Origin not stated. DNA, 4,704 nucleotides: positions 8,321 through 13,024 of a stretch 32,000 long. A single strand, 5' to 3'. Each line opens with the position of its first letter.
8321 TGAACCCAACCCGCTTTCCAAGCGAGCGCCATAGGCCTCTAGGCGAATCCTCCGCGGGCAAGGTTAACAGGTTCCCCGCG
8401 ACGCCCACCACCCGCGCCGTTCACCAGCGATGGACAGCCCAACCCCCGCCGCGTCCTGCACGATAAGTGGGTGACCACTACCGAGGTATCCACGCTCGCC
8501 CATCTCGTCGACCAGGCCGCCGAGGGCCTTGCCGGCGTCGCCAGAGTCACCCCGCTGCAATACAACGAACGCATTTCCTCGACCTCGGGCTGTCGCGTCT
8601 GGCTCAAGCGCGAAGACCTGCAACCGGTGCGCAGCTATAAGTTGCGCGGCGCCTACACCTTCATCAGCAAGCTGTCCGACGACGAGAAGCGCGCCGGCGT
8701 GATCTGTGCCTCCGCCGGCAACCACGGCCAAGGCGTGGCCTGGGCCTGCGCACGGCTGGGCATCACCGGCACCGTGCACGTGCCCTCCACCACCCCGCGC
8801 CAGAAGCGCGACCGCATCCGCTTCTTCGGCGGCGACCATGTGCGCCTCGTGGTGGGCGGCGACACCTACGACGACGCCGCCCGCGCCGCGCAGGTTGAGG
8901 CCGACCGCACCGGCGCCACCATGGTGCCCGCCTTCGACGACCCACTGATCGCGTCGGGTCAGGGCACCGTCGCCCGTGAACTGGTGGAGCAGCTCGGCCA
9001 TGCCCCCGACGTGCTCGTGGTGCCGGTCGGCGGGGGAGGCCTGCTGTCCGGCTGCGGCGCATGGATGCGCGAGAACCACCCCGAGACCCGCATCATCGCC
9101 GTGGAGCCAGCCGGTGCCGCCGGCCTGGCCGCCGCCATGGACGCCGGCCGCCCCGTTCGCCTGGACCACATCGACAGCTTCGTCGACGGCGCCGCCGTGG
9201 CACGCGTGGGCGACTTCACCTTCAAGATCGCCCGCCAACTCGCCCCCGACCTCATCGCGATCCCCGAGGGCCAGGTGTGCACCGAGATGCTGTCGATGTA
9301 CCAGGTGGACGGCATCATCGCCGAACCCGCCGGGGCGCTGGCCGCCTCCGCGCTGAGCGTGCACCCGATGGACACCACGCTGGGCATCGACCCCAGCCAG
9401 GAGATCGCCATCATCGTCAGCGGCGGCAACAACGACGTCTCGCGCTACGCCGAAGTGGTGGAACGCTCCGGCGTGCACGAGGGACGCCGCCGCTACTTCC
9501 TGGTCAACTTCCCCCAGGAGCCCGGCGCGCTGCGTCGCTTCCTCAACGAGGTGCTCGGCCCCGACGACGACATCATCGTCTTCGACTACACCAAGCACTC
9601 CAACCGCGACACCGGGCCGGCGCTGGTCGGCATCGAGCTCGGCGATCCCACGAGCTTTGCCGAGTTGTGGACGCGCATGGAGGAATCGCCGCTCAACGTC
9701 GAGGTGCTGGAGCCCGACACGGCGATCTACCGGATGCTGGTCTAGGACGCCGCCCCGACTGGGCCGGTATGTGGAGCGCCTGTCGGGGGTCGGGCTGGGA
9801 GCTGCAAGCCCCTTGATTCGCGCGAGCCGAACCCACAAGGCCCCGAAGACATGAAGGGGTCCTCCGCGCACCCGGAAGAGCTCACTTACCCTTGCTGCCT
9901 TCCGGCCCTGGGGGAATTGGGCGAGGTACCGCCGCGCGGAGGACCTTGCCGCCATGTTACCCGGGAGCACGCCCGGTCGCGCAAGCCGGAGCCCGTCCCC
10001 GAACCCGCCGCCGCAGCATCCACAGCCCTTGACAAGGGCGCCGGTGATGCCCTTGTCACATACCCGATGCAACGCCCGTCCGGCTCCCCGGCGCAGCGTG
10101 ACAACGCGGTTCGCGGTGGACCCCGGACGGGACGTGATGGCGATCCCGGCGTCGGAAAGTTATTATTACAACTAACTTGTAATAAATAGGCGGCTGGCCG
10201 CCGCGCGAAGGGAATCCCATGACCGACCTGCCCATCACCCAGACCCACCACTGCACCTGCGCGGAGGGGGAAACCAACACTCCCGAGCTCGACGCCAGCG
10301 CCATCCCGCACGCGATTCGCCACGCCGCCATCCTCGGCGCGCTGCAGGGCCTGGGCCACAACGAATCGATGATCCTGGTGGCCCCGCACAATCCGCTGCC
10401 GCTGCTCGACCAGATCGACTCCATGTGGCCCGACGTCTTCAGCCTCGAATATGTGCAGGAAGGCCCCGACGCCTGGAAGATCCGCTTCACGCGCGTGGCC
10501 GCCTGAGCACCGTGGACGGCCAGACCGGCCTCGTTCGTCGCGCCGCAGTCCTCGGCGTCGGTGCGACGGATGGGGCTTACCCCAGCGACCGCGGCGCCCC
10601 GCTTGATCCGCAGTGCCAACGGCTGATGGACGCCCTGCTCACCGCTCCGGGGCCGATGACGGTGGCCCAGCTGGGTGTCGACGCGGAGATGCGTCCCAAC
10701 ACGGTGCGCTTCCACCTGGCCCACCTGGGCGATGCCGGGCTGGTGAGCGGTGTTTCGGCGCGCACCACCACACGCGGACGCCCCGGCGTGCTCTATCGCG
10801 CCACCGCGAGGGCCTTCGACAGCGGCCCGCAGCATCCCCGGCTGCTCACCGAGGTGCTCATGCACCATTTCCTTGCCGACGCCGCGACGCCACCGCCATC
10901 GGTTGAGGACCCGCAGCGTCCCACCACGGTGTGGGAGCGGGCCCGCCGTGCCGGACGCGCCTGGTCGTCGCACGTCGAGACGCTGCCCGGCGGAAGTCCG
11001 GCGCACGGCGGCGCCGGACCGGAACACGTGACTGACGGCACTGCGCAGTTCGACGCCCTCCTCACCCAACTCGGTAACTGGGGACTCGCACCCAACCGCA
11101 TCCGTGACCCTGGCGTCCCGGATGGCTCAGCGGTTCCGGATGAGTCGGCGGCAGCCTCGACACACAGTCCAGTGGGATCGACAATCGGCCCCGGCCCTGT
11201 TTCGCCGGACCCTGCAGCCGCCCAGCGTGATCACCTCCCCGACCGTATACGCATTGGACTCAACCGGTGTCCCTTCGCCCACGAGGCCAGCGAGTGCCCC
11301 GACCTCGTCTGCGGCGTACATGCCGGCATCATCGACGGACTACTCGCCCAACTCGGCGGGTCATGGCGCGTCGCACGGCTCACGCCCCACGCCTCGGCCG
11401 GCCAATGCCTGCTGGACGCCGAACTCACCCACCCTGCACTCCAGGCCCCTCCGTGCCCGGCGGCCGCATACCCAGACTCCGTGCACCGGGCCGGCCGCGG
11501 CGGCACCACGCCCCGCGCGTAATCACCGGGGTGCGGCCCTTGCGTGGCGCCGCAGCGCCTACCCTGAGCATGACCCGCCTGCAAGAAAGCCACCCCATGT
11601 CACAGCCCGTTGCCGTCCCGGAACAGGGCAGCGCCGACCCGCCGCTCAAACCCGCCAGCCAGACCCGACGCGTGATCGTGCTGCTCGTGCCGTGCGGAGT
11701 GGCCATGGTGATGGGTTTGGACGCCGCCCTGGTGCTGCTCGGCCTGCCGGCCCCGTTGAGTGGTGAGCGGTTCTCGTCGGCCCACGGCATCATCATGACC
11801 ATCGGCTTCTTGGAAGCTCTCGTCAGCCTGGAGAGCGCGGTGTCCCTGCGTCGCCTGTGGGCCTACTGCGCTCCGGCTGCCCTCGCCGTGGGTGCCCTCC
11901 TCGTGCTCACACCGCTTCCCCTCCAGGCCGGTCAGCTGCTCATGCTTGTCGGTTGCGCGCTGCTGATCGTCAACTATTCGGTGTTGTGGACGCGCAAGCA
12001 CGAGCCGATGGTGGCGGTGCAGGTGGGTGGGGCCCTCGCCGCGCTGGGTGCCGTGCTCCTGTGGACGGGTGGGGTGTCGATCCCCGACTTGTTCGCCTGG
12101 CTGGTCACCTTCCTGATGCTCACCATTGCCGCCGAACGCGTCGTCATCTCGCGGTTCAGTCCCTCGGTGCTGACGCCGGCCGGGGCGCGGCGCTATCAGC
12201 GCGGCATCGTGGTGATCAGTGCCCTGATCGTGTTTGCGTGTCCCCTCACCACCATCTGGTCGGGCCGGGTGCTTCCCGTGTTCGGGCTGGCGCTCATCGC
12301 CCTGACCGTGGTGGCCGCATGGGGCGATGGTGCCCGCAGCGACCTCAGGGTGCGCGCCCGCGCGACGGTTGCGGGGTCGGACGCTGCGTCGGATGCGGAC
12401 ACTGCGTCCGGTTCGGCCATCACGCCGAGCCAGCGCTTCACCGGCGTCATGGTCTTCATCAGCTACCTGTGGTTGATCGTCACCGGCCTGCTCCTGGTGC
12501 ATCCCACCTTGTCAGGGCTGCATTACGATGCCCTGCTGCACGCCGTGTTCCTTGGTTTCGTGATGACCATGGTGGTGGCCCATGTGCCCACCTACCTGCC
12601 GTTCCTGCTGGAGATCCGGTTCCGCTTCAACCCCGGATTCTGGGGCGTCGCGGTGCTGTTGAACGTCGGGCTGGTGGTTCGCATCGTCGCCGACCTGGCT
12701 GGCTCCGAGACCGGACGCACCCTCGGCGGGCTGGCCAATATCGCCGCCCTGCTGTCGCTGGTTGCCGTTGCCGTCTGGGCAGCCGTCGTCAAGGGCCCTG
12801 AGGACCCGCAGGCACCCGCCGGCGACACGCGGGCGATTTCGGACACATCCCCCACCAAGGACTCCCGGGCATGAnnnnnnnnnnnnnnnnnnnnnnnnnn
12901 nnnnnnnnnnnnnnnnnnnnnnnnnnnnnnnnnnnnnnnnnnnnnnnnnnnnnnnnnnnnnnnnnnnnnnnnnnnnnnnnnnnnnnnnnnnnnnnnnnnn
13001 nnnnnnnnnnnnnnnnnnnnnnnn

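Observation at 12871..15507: NirK with three modules: about 450-aa polytopic membrane domain + cupredoxin + two-domain Cu nitrite reductase core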

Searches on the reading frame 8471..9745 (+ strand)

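Call 85: search_protein_families(library=pfam, proteins=[window:8471-9745:+], max_evalue=0.00001)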
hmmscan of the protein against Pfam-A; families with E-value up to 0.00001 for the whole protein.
window:8471-9745:+ (424 aa): 2 families
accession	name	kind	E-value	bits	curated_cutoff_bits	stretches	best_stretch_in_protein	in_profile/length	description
PF00291.31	PALP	-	2.8e-79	267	35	1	25-318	6-295/295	Pyridoxal-phosphate dependent enzyme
PF00585.24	Thr_dehydrat_C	-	3.6e-23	81.6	27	1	331-423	1-91/91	C-terminal regulatory domain of Threonine dehydratase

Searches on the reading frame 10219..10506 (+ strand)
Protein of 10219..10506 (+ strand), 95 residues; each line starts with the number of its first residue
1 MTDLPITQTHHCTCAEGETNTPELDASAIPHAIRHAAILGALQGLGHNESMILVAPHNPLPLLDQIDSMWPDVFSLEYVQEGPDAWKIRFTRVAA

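Call 3: search_protein_families(library=pfam, proteins=[window:10219-10506:+], max_evalue=0.01)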
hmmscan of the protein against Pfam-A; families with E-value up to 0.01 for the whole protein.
window:10219-10506:+ (95 aa): 1 family
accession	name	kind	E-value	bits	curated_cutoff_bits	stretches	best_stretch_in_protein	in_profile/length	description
PF10006.14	DUF2249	-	6.1e-22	77.7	29.5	1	23-92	1-70/70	Uncharacterized conserved protein (DUF2249)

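Call 4: search_protein_families(library=ncbifam, proteins=[window:10219-10506:+], max_evalue=0.01)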
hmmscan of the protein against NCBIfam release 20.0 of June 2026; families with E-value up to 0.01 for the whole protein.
window:10219-10506:+ (95 aa): 0 families

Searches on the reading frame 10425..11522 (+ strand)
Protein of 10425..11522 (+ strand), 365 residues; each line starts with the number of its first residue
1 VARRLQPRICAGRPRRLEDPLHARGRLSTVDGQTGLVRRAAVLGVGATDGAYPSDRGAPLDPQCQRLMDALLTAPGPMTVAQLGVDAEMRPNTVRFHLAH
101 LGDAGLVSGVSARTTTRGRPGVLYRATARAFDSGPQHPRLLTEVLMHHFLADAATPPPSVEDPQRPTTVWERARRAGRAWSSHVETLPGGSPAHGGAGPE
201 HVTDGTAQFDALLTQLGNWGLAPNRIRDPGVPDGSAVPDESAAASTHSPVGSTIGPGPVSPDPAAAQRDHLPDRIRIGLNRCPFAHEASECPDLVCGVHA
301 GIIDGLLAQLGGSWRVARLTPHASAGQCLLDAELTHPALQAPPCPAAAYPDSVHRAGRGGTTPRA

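Call 3: search_protein_families(library=pfam, proteins=[window:10425-11522:+], max_evalue=0.01)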
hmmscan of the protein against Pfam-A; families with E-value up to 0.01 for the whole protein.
window:10425-11522:+ (365 aa): 2 families
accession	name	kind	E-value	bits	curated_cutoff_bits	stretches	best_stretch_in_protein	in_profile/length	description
PF12840.13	HTH_20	-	7.5e-06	26.3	27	1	61-108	3-49/51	Helix-turn-helix domain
PF01022.26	HTH_5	-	0.00012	22.3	22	1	66-108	6-46/47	Bacterial regulatory protein, arsR family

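Call 4: search_protein_families(library=ncbifam, proteins=[window:10425-11522:+], max_evalue=0.01)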
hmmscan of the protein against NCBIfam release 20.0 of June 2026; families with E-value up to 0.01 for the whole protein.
window:10425-11522:+ (365 aa): 1 family
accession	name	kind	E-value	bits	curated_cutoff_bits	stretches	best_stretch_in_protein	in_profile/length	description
NF033788.1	HTH_metalloreg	subfamily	0.00067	19.4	55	1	66-109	15-57/77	metalloregulator ArsR/SmtB family transcription factor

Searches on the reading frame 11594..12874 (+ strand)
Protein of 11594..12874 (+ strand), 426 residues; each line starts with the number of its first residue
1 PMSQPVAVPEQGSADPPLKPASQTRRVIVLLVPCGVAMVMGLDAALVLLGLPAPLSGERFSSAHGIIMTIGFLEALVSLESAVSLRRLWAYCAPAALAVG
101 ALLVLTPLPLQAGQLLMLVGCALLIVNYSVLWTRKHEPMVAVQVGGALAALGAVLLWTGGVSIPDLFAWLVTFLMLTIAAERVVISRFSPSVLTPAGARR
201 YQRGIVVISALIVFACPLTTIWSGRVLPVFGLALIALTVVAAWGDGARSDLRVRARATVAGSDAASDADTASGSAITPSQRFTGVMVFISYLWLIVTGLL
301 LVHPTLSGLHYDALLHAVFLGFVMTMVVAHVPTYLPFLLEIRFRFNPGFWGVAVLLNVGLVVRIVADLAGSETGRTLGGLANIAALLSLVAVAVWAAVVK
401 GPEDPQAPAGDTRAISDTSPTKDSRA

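Call 3: search_protein_families(library=pfam, proteins=[window:11594-12874:+], max_evalue=0.01)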
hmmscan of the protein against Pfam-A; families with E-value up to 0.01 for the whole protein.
window:11594-12874:+ (426 aa): 0 families

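Call 4: search_protein_families(library=ncbifam, proteins=[window:11594-12874:+], max_evalue=0.01)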
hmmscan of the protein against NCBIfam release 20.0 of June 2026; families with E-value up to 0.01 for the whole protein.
window:11594-12874:+ (426 aa): 0 families

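Call 12: search_protein_families(library=pfam, proteins=[window:11594-12874:+], max_evalue=10)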
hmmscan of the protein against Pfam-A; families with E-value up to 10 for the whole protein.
window:11594-12874:+ (426 aa): 1 family
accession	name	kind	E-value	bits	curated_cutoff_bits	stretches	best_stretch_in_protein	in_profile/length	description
PF01006.25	HCV_NS4a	-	3.4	7.8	27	1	141-163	3-25/55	Hepatitis C virus non-structural protein NS4a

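Call 23: find_homologous_proteins(query=window:11597-12871:+, max_evalue=0.001)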
Query window:11597-12871:+ (425 aa): 160 proteins with E <= 0.001 among 8000 candidates; the best 120 are listed.
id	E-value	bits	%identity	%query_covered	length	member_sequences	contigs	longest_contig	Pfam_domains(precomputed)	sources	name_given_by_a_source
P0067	1.9e-254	862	97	100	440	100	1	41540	-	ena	-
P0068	7.8e-146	505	65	91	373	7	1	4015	-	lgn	-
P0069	7.9e-116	406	52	95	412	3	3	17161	-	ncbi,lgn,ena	-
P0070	1.2e-108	382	51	94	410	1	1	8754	-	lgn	-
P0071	7.9e-106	373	49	97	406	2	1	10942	-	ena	-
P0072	1.2e-104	369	51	94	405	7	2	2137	-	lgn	-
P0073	8.6e-102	360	50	92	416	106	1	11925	-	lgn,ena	-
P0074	4.7e-79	285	44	83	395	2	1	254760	-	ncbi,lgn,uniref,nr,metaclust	ncbi:hypothetical protein GA0111570_106112 [Raineyella antarctica]|uniref:Uncharacterized protein n=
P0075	5.4e-60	222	39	83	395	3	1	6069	-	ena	-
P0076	3.1e-57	213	38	82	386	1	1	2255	-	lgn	-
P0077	2.7e-56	210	38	91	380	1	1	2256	-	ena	-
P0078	1.6e-55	207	39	84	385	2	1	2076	-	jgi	jgi:hypothetical protein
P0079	2.8e-55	206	40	80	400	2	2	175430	-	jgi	-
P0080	3.5e-55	206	40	80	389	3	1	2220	-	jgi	jgi:hypothetical protein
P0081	1.9e-54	204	39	79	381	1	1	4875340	-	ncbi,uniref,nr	ncbi:hypothetical protein [Blastococcus saxobsidens]|uniref:NnrS family protein n=1 Tax=Blastococcus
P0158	2.6e-44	170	36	91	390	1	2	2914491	-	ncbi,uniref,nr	ncbi:hypothetical protein GCM10025768_21860 [Microbacterium pseudoresistens]|uniref:NnrS family prot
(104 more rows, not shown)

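Call 53: search_protein_families(library=pfam, alignment_id=A3, max_evalue=1)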
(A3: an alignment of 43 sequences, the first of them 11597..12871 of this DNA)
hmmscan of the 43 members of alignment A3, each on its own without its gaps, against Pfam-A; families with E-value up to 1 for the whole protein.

A. member 1, window:11597-12871:+ (425 aa): 0 families

B. families by the number of members that match (of 43 scanned): 11 families
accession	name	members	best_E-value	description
PF05940.17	NnrS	4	0.044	NnrS protein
PF17410.7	Stevor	2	0.15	Subtelomeric Variable Open Reading frame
PF07695.17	7TMR-DISM_7TM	1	0.01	7TM diverse intracellular signalling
PF05887.16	Trypan_PARP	1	0.034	Procyclic acidic repetitive protein (PARP)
PF13737.12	DDE_Tnp_1_5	1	0.11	Transposase DDE domain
PF17576.7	DUF5480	1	0.12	Family of unknown function (DUF5480)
PF05552.17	MS_channel_1st_1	1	0.15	Mechanosensitive ion channel, conserved TM helix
PF11877.13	DUF3397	1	0.16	Protein of unknown function (DUF3397)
PF15668.10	DUF4663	1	0.17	Domain of unknown function (DUF4663)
PF21741.2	DUF6867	1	0.4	Domain of unknown function (DUF6867)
PF03596.19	Cad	1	0.45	Cadmium resistance transporter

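Call 60: predict_structure(alignment_id=A3)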
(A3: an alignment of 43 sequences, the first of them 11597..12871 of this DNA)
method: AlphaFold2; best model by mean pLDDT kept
length: 425 residues; sequences in the alignment: 43
mean_pLDDT: 86.9   pTM: 0.86
mean pLDDT of the five models: 86.9, 84.0, 83.8, 83.1, 81.9
residues with pLDDT >= 90: 291; 70-90: 72; 50-70: 35; < 50: 27
segments of 3 or more residues with pLDDT < 50: 1-12, 412-425
pLDDT, mean of each block of 10 residues (from residue 1): 40 57 90 87 80 83 93 95 94 97 94 98 97 94 97 97 95 96 86 91 96 96 95 97 89 68 57 81 96 97 92 94 93 88 93 97 97 95 94 89 62 47 37
secondary structure, 60 per line:
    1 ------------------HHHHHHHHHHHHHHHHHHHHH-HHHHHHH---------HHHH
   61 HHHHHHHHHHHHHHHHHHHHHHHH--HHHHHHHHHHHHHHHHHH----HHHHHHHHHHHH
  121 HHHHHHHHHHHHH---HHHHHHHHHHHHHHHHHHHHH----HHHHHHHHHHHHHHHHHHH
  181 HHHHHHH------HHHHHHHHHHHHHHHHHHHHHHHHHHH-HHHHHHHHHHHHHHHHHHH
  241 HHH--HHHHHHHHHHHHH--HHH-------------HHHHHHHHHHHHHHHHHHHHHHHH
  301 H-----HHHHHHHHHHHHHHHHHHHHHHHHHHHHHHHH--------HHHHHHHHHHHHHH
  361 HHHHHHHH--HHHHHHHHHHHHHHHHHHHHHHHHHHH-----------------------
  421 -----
elements in order: H19-39 H41-47 H57-84 H87-104 H109-133 H137-157 H162-187 H194-220 H222-243 H246-258 H277-301 H307-338 H347-368 H371-397

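Call 62: fold_search(model_id=the predicted structure, library=pdb)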
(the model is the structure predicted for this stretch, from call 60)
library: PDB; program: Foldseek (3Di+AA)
matches with E <= 10: 313; with E <= 0.001: 0
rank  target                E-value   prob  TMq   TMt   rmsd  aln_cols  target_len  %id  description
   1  3qjq_A                1.2e-03  1.00  0.60  0.49   7.0       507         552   14  The structure of and photolytic induced changes of carbon monoxide binding to the cytochrome ba3-oxidase from Thermus  (released 2012-01-25)
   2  1xme_A                1.2e-03  1.00  0.60  0.48   6.9       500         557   14  Structure of Recombinant Cytochrome ba3 Oxidase from Thermus thermophilus (released 2005-03-22)
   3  3s8g_A                1.6e-03  1.00  0.59  0.47   8.9       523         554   13  1.8 A structure of ba3 cytochrome c oxidase mutant (A120F) from Thermus thermophilus in lipid environment (released 2011-08-03)
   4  1ehk_A                1.9e-03  1.00  0.60  0.49   6.7       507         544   14  CRYSTAL STRUCTURE OF THE ABERRANT BA3-CYTOCHROME-C OXIDASE FROM THERMUS THERMOPHILUS (released 2001-02-22)
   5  7deg_A                2.5e-03  1.00  0.62  0.47   7.0       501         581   10  Cryo-EM structure of a heme-copper terminal oxidase dimer provides insights into its catalytic mechanism (released 2021-08-04)
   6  4xyd_A                2.5e-03  1.00  0.53  0.51   7.4       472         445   13  Nitric oxide reductase from Roseobacter denitrificans (RdNOR) (released 2016-05-25)
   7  4g71_A                2.9e-03  1.00  0.61  0.49   9.1       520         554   15  Structure of Recombinant Cytochrome ba3 Oxidase mutant V236N from Thermus thermophilus (released 2013-07-24)
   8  3bvd_A                3.2e-03  1.00  0.60  0.48   7.1       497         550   14  Structure of Surface-engineered Cytochrome ba3 Oxidase from Thermus thermophilus under Xenon Pressure, 100psi 5min (released 2008-05-20)
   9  4g7s_A                3.3e-03  1.00  0.62  0.49   8.8       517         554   16  Structure of Recombinant Cytochrome ba3 Oxidase mutant V236I from Thermus thermophilus (released 2013-07-24)
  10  4g7q_A                3.3e-03  1.00  0.58  0.47   6.7       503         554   15  Structure of Recombinant Cytochrome ba3 Oxidase mutant V236L from Thermus thermophilus (released 2013-07-24)
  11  4gp8_A                3.4e-03  1.00  0.58  0.48   6.7       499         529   14  Structure of Recombinant Cytochrome ba3 Oxidase mutant Y133W+T231F from Thermus thermophilus (released 2013-01-16)
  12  3s3b_A                3.7e-03  1.00  0.59  0.48   8.5       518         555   14  Structure of Thermus thermophilus cytochrome ba3 oxidase 240s after Xe depressurization (released 2012-05-23)
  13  4gp4_A                3.9e-03  1.00  0.61  0.49   6.8       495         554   15  Structure of Recombinant Cytochrome ba3 Oxidase mutant Y133F from Thermus thermophilus (released 2013-01-16)
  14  4g7r_A                3.9e-03  1.00  0.57  0.46   8.9       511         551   15  Structure of Recombinant Cytochrome ba3 Oxidase mutant V236A from Thermus thermophilus (released 2013-07-24)
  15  3s8f_A                5.2e-03  1.00  0.61  0.49   6.2       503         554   15  1.8 A structure of ba3 cytochrome c oxidase from Thermus thermophilus in lipid environment (released 2011-08-03)
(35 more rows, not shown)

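Call 71: search_protein_families(library=pfam, proteins=[P0081, P0158], max_evalue=1)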
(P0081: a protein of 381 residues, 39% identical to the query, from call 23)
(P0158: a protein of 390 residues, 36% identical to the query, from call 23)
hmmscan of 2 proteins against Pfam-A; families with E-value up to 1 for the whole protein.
P0081 (381 aa): 0 families

P0158 (390 aa): 0 families
